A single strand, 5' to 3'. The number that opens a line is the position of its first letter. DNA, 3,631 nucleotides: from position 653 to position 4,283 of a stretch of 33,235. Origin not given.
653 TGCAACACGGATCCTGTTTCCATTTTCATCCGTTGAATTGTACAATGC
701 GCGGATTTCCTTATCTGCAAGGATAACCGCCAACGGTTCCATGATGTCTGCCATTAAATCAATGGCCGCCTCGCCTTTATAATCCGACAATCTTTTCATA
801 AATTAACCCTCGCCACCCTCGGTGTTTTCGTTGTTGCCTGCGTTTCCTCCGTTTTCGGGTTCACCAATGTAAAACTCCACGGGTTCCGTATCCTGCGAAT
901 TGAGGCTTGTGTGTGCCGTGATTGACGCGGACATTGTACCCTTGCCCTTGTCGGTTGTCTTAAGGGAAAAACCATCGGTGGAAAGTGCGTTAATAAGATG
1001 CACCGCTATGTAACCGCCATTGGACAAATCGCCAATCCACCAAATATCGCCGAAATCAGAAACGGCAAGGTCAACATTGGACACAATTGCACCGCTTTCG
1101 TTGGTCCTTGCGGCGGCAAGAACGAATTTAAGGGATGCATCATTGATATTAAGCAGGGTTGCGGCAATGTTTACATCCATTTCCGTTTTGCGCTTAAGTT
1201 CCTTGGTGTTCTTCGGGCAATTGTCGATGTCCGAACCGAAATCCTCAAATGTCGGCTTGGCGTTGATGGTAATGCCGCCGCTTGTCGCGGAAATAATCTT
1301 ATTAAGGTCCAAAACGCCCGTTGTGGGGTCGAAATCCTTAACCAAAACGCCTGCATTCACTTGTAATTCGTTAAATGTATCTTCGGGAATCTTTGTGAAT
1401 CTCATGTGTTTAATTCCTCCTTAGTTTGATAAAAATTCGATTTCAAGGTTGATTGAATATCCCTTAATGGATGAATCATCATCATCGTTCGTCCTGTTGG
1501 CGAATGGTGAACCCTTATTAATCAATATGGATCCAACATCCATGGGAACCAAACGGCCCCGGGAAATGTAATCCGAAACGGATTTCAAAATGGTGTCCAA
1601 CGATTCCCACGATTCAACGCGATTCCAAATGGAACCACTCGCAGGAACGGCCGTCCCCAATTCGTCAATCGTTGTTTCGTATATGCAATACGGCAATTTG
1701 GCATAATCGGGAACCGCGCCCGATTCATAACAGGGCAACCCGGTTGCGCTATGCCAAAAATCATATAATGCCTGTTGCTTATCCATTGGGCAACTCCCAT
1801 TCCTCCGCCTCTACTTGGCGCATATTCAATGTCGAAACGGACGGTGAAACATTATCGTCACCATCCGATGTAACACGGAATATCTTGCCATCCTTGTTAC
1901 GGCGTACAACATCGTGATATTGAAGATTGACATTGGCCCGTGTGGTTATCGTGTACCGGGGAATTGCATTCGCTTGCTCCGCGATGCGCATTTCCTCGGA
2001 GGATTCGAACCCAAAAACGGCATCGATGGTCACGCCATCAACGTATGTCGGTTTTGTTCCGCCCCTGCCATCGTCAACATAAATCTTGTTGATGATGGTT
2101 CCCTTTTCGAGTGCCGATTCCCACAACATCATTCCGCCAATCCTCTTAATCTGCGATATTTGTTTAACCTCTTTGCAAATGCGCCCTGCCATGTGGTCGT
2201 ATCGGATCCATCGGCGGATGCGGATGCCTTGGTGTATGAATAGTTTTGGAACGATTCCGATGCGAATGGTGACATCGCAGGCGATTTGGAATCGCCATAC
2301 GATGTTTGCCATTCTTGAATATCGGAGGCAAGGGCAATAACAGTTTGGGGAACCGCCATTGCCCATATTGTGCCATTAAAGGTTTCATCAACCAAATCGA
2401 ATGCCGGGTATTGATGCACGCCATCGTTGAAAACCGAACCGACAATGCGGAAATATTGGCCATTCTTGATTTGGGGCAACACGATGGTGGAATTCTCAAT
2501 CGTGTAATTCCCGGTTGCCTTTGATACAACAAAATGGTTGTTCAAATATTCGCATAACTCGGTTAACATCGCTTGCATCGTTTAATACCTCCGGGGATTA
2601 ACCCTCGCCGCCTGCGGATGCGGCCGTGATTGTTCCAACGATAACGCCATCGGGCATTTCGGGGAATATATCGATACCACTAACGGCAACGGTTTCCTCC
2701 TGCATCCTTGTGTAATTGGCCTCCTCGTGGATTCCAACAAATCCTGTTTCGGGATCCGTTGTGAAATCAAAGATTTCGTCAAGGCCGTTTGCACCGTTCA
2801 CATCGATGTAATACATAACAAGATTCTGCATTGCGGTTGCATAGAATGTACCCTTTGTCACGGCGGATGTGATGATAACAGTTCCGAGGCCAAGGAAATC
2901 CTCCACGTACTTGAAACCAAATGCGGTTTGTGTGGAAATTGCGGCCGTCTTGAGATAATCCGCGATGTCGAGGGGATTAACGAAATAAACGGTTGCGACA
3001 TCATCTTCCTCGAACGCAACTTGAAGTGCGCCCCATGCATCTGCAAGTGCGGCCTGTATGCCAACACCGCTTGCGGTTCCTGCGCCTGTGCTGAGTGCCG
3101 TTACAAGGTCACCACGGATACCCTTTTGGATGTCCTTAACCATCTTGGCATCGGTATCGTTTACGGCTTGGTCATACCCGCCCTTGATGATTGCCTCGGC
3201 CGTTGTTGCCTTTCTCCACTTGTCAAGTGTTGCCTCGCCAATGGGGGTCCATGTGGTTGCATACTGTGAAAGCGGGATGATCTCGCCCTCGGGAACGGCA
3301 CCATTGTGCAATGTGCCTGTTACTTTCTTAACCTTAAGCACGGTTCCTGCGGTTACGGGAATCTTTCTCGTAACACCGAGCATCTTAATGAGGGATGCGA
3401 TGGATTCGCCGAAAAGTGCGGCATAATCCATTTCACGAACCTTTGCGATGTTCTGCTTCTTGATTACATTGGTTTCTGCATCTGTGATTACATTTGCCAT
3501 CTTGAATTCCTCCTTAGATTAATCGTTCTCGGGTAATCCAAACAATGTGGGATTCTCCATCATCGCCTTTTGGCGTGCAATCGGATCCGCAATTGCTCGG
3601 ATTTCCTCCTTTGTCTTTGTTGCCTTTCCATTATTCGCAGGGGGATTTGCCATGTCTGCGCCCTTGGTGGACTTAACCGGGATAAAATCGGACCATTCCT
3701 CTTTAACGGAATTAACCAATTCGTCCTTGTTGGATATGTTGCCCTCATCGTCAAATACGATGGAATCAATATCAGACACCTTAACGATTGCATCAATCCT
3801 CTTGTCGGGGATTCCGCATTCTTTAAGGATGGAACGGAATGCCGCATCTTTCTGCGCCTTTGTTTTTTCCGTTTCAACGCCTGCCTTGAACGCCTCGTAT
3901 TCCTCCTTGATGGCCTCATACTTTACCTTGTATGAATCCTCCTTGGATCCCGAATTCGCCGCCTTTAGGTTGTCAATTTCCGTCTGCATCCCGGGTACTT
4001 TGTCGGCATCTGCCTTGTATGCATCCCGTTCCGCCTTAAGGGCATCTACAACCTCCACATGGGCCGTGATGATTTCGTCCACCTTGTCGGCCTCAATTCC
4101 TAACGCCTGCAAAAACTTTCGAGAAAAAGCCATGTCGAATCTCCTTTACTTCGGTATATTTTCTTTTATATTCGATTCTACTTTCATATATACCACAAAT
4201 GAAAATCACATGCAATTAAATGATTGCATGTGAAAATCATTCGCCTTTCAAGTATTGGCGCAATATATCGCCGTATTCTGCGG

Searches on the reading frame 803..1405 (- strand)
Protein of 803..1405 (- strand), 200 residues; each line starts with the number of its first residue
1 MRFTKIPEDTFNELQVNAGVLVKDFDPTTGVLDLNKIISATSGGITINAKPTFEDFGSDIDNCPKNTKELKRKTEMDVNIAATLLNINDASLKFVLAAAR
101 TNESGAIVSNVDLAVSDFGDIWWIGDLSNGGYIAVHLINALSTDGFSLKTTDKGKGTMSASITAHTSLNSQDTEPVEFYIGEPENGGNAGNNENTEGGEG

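Call 8: search_protein_families(library=phrogs, proteins=[window:803-1405:-], max_evalue=0.001)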
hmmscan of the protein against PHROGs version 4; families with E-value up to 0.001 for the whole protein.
window:803-1405:- (200 aa): 1 family
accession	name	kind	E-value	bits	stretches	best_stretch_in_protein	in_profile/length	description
phrog_885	-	tail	5e-21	76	1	4-188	7-201/338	major tail protein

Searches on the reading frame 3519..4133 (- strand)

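Call 8: search_protein_families(library=phrogs, proteins=[window:3519-4133:-], max_evalue=0.001)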
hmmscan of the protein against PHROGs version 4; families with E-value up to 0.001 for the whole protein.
window:3519-4133:- (204 aa): 2 families
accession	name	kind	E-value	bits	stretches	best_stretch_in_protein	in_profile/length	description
phrog_194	-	head and packaging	2.7e-13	51.4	1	1-197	19-217/335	head scaffolding protein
phrog_5824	-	unknown function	1.5e-05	25.8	1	85-188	125-219/228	-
